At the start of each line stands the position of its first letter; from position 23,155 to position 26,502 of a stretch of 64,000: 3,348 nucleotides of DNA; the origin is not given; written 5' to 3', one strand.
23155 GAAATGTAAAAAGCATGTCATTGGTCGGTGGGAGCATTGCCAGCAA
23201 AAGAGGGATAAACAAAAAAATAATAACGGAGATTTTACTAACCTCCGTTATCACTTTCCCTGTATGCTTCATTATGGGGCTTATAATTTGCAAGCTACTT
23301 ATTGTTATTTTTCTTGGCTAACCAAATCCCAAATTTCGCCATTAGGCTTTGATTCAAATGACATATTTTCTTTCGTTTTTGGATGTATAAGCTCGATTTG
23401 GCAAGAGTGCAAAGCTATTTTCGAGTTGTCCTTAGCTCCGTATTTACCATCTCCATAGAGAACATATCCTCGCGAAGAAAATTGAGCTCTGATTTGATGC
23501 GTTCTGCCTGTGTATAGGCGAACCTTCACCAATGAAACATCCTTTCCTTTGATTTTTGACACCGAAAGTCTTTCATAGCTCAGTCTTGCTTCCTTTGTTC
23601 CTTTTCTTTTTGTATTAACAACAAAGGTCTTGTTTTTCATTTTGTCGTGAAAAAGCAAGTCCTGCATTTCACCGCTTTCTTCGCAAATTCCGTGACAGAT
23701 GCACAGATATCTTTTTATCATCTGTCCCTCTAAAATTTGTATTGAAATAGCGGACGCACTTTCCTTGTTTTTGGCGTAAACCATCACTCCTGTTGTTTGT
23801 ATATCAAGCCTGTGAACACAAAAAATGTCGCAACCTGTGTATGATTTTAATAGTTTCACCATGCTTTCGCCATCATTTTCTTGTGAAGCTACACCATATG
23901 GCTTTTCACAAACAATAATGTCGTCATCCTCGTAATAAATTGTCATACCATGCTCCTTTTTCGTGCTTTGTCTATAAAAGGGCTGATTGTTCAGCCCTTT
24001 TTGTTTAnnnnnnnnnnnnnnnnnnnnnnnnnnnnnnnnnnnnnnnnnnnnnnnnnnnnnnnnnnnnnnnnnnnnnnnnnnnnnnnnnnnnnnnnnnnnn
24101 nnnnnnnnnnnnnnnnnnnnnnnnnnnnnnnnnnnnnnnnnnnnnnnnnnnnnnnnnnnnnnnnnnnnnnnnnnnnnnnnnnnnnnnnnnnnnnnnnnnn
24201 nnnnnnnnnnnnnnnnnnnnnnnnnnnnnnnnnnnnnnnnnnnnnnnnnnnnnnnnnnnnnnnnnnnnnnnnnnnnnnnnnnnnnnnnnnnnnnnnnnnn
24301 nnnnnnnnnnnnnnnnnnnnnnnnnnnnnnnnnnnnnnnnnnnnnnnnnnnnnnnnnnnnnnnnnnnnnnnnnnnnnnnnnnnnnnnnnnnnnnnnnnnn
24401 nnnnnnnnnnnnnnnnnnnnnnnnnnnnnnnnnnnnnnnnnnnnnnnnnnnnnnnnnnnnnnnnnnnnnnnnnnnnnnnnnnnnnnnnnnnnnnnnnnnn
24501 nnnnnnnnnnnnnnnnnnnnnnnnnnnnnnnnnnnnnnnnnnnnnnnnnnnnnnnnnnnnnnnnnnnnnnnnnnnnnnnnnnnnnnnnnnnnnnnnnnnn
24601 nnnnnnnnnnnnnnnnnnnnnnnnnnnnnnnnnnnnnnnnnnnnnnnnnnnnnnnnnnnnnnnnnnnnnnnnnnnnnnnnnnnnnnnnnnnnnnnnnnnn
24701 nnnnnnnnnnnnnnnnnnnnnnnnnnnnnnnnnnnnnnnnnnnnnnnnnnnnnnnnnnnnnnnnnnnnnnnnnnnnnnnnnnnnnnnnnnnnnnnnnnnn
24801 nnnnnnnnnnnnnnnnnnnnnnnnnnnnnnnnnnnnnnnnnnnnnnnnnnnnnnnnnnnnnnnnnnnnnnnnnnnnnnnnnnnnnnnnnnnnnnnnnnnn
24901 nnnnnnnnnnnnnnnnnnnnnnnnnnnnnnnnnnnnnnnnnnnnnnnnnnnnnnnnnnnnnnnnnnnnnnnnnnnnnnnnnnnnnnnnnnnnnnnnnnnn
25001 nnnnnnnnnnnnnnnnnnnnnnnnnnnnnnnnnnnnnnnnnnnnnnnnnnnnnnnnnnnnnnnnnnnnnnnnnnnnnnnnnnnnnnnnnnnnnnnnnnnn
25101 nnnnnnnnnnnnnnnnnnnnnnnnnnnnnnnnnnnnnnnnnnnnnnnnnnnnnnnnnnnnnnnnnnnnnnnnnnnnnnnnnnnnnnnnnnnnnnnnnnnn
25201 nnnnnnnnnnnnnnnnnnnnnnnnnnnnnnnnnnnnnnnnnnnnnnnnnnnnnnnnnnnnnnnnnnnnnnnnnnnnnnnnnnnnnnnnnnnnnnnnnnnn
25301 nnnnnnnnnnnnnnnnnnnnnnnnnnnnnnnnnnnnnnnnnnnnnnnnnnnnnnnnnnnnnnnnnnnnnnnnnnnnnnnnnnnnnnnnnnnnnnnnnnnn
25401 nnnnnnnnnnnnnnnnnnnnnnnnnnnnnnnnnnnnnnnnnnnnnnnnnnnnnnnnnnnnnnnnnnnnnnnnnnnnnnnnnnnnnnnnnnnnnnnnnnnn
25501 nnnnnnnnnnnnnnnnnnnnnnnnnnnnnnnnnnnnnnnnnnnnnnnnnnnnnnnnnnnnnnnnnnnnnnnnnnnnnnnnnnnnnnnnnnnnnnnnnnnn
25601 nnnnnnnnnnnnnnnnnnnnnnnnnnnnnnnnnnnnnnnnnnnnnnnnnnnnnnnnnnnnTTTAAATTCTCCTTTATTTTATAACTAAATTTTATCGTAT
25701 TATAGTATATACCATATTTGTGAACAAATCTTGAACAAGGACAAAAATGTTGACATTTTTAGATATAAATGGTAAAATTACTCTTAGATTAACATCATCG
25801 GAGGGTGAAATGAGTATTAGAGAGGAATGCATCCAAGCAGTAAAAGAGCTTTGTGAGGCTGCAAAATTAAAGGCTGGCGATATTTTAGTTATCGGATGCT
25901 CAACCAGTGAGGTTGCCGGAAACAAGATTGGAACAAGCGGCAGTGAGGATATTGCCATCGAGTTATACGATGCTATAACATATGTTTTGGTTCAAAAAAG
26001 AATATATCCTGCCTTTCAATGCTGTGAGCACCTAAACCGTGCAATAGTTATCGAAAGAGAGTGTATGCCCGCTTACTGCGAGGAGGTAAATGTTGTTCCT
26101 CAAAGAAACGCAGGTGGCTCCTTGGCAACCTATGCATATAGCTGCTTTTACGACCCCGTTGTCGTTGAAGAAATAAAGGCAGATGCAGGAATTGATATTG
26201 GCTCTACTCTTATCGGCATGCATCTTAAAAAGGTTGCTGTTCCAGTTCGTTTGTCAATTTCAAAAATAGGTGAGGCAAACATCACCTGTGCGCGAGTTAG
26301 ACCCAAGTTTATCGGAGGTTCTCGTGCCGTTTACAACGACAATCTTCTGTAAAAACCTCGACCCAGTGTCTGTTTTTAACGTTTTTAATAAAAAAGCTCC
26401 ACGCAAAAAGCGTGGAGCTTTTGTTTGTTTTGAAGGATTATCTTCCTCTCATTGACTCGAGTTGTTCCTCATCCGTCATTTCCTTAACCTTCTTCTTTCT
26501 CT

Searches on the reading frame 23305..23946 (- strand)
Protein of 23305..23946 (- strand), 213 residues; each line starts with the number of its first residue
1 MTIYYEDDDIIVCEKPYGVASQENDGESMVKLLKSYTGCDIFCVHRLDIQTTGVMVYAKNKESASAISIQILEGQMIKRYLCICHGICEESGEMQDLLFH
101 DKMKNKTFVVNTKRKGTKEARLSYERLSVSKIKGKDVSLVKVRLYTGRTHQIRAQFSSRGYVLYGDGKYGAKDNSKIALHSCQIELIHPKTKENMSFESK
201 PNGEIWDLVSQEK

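Call 5: search_protein_families(library=pfam, proteins=[window:23305-23946:-], max_evalue=0.01)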
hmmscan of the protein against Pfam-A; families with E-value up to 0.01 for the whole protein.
window:23305-23946:- (213 aa): 1 family
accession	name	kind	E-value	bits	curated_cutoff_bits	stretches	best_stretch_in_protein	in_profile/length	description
PF00849.27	PseudoU_synth_2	-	2.7e-28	99.5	26.8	1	9-158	1-152/152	RNA pseudouridylate synthase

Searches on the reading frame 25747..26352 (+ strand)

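Call 33: search_protein_families(library=pfam, proteins=[window:25747-26352:+], max_evalue=0.01)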
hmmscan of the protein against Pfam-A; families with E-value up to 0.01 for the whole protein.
window:25747-26352:+ (201 aa): 1 family
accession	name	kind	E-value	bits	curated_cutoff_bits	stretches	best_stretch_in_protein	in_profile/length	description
PF04260.17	DUF436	-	3.2e-75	251.9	25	1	30-196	4-171/171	Protein of unknown function (DUF436)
